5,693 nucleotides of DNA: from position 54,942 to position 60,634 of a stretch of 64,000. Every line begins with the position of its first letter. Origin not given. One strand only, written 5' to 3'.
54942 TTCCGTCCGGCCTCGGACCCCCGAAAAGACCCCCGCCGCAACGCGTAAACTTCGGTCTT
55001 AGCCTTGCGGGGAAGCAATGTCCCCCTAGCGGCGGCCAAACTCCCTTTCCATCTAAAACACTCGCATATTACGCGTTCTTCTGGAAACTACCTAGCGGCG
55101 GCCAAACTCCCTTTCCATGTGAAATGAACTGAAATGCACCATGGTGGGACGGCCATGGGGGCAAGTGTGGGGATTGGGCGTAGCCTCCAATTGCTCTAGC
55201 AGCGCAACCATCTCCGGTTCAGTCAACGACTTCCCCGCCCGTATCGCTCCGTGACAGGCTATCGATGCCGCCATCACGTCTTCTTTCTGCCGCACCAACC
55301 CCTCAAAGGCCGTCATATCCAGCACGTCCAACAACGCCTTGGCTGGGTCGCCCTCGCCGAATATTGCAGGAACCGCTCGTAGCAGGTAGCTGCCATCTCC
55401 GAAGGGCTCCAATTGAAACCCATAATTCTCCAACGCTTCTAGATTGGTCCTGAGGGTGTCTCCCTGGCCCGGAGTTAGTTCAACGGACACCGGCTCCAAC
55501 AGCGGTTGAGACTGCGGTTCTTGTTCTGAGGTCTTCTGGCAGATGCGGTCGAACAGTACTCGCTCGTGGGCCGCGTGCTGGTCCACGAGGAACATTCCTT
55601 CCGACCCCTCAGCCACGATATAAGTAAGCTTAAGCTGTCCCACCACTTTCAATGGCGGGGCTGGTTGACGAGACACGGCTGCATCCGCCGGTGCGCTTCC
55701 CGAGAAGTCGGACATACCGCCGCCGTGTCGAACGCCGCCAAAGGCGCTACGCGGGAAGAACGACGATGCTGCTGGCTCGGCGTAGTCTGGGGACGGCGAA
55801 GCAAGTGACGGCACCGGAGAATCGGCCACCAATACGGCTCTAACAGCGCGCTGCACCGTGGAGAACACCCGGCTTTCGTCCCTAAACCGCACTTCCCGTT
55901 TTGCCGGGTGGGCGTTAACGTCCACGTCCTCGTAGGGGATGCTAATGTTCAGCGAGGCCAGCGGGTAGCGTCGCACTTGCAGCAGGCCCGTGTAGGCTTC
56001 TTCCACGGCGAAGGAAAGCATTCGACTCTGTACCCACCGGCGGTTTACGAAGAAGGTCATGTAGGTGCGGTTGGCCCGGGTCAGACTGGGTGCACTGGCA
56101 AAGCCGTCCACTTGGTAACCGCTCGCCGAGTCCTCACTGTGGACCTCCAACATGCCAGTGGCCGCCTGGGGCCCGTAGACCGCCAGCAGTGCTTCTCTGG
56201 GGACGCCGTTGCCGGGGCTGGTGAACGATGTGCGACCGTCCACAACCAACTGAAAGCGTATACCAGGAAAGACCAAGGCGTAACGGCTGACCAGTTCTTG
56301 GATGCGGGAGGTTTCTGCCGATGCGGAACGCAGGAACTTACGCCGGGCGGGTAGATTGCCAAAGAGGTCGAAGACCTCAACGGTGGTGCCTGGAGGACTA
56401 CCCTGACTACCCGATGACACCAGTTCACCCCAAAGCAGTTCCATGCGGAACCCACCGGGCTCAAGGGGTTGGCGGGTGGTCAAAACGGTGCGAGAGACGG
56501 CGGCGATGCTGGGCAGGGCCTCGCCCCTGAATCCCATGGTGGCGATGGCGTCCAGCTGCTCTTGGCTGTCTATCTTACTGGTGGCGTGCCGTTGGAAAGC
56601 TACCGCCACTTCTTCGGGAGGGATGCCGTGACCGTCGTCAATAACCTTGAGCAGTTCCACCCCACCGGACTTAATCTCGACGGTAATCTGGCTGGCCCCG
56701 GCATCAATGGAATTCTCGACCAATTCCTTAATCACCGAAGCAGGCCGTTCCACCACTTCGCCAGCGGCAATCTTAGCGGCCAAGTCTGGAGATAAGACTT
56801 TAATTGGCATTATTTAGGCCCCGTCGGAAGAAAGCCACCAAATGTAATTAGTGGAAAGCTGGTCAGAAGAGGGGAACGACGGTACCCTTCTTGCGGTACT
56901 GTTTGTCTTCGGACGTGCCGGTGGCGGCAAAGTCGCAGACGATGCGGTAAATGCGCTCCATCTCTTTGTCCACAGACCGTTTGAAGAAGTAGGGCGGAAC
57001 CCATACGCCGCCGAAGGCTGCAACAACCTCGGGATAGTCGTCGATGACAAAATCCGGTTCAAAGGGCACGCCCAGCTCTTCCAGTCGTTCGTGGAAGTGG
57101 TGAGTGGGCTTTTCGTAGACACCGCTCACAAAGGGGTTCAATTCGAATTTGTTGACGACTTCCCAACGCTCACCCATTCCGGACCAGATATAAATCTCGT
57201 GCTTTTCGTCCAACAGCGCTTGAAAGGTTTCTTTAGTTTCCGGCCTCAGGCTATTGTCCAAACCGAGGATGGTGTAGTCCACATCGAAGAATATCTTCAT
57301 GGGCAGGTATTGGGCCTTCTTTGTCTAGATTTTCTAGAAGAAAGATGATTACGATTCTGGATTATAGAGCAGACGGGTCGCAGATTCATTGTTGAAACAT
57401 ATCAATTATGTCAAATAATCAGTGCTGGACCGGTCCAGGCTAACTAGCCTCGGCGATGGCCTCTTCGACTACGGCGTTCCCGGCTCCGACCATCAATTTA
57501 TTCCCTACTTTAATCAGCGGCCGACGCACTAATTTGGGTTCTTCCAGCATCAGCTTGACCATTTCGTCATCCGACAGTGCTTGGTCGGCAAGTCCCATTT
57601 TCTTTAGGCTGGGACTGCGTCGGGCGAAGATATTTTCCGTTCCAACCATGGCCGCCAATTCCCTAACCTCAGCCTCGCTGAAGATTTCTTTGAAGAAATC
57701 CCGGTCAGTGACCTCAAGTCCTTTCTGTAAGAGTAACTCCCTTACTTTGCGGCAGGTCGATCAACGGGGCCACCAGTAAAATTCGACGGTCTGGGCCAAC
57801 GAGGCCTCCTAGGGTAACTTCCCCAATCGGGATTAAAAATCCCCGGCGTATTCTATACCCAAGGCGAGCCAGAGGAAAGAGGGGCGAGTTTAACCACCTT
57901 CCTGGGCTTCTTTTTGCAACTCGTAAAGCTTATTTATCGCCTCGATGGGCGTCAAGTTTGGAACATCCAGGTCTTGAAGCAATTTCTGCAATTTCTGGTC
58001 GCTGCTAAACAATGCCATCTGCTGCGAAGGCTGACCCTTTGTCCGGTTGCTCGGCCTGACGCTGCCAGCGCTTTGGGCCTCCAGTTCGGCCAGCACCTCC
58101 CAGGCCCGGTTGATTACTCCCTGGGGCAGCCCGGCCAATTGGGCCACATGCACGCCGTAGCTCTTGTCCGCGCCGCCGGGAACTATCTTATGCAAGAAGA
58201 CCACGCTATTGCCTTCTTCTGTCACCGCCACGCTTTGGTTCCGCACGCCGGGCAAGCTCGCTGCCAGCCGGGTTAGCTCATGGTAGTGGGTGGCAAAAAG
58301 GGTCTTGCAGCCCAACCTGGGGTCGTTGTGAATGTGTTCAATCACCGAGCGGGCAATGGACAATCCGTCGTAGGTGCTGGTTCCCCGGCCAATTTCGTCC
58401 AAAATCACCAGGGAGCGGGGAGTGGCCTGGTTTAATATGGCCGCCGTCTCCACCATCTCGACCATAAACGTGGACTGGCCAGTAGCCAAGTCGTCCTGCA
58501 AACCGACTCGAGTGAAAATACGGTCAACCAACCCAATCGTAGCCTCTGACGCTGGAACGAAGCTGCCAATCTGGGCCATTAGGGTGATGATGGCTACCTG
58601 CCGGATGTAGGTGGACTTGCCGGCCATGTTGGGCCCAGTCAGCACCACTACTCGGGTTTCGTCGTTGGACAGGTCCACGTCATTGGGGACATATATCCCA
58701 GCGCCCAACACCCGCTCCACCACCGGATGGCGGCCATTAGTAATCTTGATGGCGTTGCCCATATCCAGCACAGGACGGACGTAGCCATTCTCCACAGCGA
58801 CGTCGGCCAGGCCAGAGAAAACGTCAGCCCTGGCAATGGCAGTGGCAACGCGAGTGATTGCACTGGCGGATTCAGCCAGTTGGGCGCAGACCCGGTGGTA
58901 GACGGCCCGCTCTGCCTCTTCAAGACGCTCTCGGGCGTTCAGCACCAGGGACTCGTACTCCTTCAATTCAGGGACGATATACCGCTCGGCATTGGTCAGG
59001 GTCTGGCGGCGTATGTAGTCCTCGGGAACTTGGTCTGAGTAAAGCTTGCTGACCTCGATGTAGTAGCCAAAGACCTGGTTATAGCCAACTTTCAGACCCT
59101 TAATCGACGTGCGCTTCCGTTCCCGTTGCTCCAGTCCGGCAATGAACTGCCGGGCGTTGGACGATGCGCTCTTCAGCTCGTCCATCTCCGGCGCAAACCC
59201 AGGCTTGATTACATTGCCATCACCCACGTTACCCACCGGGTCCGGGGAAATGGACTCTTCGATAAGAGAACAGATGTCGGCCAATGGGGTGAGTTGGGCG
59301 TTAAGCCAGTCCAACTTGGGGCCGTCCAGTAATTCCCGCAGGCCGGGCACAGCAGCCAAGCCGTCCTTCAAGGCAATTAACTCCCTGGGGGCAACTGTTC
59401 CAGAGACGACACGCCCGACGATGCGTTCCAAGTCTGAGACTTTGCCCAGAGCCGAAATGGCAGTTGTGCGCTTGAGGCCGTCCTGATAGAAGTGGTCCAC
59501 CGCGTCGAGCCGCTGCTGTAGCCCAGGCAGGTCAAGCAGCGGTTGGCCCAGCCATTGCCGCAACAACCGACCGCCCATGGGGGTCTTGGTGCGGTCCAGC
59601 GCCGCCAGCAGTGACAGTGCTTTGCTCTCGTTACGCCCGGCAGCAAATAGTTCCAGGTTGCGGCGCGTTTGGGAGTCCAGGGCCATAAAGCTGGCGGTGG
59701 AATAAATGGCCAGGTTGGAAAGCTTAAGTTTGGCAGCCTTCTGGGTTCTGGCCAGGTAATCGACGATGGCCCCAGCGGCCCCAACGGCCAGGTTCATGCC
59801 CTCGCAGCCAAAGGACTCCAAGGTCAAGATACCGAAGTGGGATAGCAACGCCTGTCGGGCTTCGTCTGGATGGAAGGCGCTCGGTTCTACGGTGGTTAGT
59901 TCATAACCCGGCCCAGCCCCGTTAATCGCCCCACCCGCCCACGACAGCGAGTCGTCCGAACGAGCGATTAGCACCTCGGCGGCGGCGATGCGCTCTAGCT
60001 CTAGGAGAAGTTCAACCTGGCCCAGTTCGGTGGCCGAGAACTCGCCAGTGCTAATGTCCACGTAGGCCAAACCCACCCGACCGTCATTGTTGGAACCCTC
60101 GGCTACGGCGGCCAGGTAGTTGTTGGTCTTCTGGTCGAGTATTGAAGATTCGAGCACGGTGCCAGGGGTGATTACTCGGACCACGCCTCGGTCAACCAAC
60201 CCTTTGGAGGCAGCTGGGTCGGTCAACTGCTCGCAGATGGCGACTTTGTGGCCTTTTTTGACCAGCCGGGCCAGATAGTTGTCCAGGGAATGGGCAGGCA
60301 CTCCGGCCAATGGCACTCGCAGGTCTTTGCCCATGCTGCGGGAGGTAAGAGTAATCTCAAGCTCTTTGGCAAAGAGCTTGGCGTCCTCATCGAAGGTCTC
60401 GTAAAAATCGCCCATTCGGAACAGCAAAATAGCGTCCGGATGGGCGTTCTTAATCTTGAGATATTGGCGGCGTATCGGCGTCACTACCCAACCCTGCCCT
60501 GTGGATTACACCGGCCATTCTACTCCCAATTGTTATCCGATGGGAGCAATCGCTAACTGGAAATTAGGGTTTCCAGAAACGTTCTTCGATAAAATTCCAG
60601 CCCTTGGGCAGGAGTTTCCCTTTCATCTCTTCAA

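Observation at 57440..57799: Hidden ArsC/Spx-family selenoprotein (UxxC) between mutS and mutL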

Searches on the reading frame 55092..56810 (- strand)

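Call 5: search_protein_families(library=pfam, proteins=[window:55092-56810:-], max_evalue=0.01)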
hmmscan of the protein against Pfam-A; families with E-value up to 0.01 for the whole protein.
window:55092-56810:- (572 aa): 4 families
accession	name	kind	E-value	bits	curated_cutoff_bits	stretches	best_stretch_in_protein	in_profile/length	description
PF08676.16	MutL_C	-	3.9e-38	130.8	25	1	390-529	1-142/142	MutL C terminal dimerisation domain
PF01119.25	DNA_mis_repair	-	2.9e-34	117.7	26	1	210-327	3-118/119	DNA mismatch repair protein, C-terminal domain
PF13589.12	HATPase_c_3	-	1.7e-10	41.5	25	1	24-112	4-92/137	Histidine kinase-, DNA gyrase B-, and HSP90-like ATPase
PF02518.31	HATPase_c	-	2.9e-09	37.8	26.4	1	21-78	4-64/111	Histidine kinase-, DNA gyrase B-, and HSP90-like ATPase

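Call 6: search_protein_families(library=ncbifam, proteins=[window:55092-56810:-], max_evalue=0.01)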
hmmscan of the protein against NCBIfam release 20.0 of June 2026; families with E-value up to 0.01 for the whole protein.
window:55092-56810:- (572 aa): 15 families
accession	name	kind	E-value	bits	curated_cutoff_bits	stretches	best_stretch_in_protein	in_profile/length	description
TIGR00585.2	mutl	equivalog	8.9e-154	513.4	180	2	3-337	1-332/555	DNA mismatch repair endonuclease MutL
NF000950.0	PRK00095.1-3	equivalog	1.9e-150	502.3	756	2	3-337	4-335/641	DNA mismatch repair endonuclease MutL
NF000953.0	PRK00095.2-4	equivalog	6.6e-148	494.3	693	2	1-330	1-331/611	DNA mismatch repair endonuclease MutL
NF000949.0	PRK00095.1-2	equivalog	2.2e-143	479.6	750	2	2-330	6-328/634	DNA mismatch repair endonuclease MutL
NF000952.0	PRK00095.2-2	subfamily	1.3e-119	400.4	840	2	1-330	1-330/623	DNA mismatch repair endonuclease MutL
NF000951.0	PRK00095.2-1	equivalog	4.8e-98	329.2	391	1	2-572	4-550/559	DNA mismatch repair endonuclease MutL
NF000948.0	PRK00095.1-1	equivalog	7.3e-93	312.6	701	2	1-331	1-333/625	DNA mismatch repair endonuclease MutL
NF000954.0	PRK00095.2-5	equivalog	1.2e-71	241.8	937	2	2-333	6-334/588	DNA mismatch repair endonuclease MutL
NF050001.1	restrict_BbrUII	equivalog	3.6e-06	25.8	550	1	24-103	22-107/659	BbrUII/HgiDII family restriction enzyme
NF003218.0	PRK04184.1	equivalog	0.00047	18.8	274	1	26-75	40-98/539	DNA topoisomerase VI subunit B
TIGR01052.1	top6b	equivalog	0.0017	16.9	380.7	1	25-95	31-109/488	DNA topoisomerase VI subunit B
NF047352.1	P_loop_sacsin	domain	0.0043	17.5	50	1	25-83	2-57/80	sacsin N-terminal ATP-binding-like domain-containing protein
NF040750.1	tetrathio_HK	equivalog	0.0048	15.4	750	1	26-81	460-516/555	tetrathionate respiration histidine kinase TtrS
NF011438.0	PRK14867.1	equivalog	0.0068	14.9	1143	1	25-85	39-107/659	DNA topoisomerase VI subunit B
NF058527.1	HistKinChvGCaul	equivalog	0.0071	15.1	740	0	25-79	425-482/535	two-component sensor histidine kinase ChvG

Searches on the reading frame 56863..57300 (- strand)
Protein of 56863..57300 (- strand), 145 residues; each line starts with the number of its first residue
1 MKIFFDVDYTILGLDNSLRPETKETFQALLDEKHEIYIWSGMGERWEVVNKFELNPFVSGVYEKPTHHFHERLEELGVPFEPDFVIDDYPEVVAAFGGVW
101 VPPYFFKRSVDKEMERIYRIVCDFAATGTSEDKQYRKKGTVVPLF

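Call 5: search_protein_families(library=pfam, proteins=[window:56863-57300:-], max_evalue=0.01)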
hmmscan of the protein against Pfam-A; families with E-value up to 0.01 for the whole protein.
window:56863-57300:- (145 aa): 1 family
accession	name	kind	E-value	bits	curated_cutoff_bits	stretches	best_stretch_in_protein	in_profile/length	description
PF08282.18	Hydrolase_3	-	0.0087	16.2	20.9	0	3-41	1-39/255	haloacid dehalogenase-like hydrolase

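Call 6: search_protein_families(library=ncbifam, proteins=[window:56863-57300:-], max_evalue=0.01)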
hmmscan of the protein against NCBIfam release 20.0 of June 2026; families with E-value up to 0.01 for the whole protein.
window:56863-57300:- (145 aa): 1 family
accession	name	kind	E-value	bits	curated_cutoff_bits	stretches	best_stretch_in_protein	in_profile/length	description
TIGR00099.1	Cof-subfamily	subfamily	0.0017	18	137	1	3-41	2-40/256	Cof-type HAD-IIB family hydrolase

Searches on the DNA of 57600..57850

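Call 8: search_rna_families(source=window, start=57600, end=57850, threshold=evalue, max_evalue=10, show_alignments=3)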
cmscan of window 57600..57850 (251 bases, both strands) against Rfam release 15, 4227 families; matches with E-value up to 10: 2.
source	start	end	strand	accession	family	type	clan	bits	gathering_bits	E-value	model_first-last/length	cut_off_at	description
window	57694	57756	-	RF00525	Flavivirus_DB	Cis-reg;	-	14.5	41.5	1.4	1-72/72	no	Flavivirus DB element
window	57699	57742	-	RF03108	Methylosinus-1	Gene; sRNA;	-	9.4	145.1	4.3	1-214/214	no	Methylosinus-1 RNA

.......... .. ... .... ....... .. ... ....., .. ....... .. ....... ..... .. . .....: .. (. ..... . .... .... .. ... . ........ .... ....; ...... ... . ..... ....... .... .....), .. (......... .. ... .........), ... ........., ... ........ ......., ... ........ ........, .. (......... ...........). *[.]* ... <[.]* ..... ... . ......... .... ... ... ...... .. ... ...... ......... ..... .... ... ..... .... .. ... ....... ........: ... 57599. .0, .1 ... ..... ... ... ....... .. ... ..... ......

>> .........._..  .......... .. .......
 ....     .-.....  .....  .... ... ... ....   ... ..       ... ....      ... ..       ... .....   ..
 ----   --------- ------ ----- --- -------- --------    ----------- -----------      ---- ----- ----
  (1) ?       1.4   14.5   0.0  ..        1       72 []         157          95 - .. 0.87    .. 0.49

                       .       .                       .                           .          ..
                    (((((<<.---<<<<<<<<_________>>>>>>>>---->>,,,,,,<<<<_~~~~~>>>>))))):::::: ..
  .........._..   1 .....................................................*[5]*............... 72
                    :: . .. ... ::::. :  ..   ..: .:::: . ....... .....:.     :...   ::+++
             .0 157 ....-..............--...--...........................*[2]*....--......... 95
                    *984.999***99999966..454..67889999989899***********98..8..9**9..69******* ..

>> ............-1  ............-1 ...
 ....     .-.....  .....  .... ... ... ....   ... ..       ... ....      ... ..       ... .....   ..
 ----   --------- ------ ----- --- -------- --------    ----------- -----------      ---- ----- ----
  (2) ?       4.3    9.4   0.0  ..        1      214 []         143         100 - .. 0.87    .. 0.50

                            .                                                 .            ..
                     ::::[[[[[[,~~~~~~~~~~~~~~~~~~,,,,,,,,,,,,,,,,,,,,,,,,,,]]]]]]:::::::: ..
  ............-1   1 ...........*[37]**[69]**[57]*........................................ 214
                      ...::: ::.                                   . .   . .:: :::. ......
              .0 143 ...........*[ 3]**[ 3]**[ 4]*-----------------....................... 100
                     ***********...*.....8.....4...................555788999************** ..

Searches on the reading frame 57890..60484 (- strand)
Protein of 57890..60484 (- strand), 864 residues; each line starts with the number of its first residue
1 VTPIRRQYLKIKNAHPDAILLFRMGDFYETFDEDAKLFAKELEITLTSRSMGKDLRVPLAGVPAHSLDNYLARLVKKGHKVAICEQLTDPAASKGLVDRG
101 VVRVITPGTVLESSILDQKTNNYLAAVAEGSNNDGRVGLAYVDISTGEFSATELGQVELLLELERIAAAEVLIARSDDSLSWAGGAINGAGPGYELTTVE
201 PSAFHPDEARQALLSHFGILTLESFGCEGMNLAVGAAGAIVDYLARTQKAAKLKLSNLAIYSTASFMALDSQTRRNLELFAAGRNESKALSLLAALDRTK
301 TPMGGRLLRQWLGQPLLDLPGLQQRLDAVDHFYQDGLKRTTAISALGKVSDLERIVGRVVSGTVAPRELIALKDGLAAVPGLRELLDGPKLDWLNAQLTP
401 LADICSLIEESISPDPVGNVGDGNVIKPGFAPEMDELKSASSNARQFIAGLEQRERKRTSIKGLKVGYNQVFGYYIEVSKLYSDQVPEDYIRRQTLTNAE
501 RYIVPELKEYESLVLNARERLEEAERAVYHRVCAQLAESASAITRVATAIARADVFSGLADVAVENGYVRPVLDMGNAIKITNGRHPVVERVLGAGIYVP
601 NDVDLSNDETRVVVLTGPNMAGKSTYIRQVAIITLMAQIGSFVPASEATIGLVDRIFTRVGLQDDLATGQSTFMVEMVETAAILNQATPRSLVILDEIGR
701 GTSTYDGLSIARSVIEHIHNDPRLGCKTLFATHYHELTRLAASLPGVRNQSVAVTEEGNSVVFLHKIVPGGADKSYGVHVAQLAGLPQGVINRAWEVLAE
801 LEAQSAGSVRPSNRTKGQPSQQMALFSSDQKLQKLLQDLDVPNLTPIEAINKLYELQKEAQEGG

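Call 5: search_protein_families(library=pfam, proteins=[window:57890-60484:-], max_evalue=0.01)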
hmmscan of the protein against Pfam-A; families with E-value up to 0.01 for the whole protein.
window:57890-60484:- (864 aa): 5 families
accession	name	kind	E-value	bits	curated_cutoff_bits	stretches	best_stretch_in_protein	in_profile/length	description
PF00488.27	MutS_V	-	3.5e-84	281.9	30.2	1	614-802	2-188/188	MutS domain V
PF05192.23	MutS_III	-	3.9e-45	155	34.1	1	272-560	1-194/194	MutS domain III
PF01624.25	MutS_I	-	4.9e-42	143.1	20.6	1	2-113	1-112/113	MutS domain I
PF05190.23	MutS_IV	-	1.1e-28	99.8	22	1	429-520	1-92/92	MutS family domain IV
PF05188.22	MutS_II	-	3.8e-21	76.3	25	1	122-255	1-129/133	MutS domain II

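Call 6: search_protein_families(library=ncbifam, proteins=[window:57890-60484:-], max_evalue=0.01)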
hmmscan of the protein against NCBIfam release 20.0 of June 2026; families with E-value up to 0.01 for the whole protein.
window:57890-60484:- (864 aa): 9 families
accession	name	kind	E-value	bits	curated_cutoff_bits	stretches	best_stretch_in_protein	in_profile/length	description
NF003810.1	PRK05399.1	equivalog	0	1038.4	480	1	1-802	1-793/793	DNA mismatch repair protein MutS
TIGR01070.1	mutS1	equivalog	3.2e-293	975.2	641.7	1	2-858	2-840/840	DNA mismatch repair protein MutS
TIGR01069.2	mutS2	equivalog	3.4e-53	181.1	400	1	301-839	23-553/790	endonuclease MutS2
NF052383.1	ATPase_KamC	equivalog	4.2e-52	177.6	300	1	301-739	14-433/508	lysine 5,6-aminomutase reactivase ATPase KamC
NF007082.0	PRK09536.1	equivalog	0.0032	16.6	537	1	596-631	15-50/402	corrinoid ABC transporter ATPase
NF040873.1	AztA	equivalog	0.0033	17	220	1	601-653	9-60/191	zinc ABC transporter ATP-binding protein AztA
NF010068.0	PRK13548.1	equivalog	0.0049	16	261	1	599-631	20-52/261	heme ABC transporter ATP-binding protein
NF008409.0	PRK11231.1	equivalog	0.0057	16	375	0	600-654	18-71/255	Fe(3+) dicitrate ABC transporter ATP-binding protein FecE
NF041387.1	DNArepr_NreA_Halo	equivalog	0.0094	15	700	0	104-180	287-356/417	DNA repair protein NreA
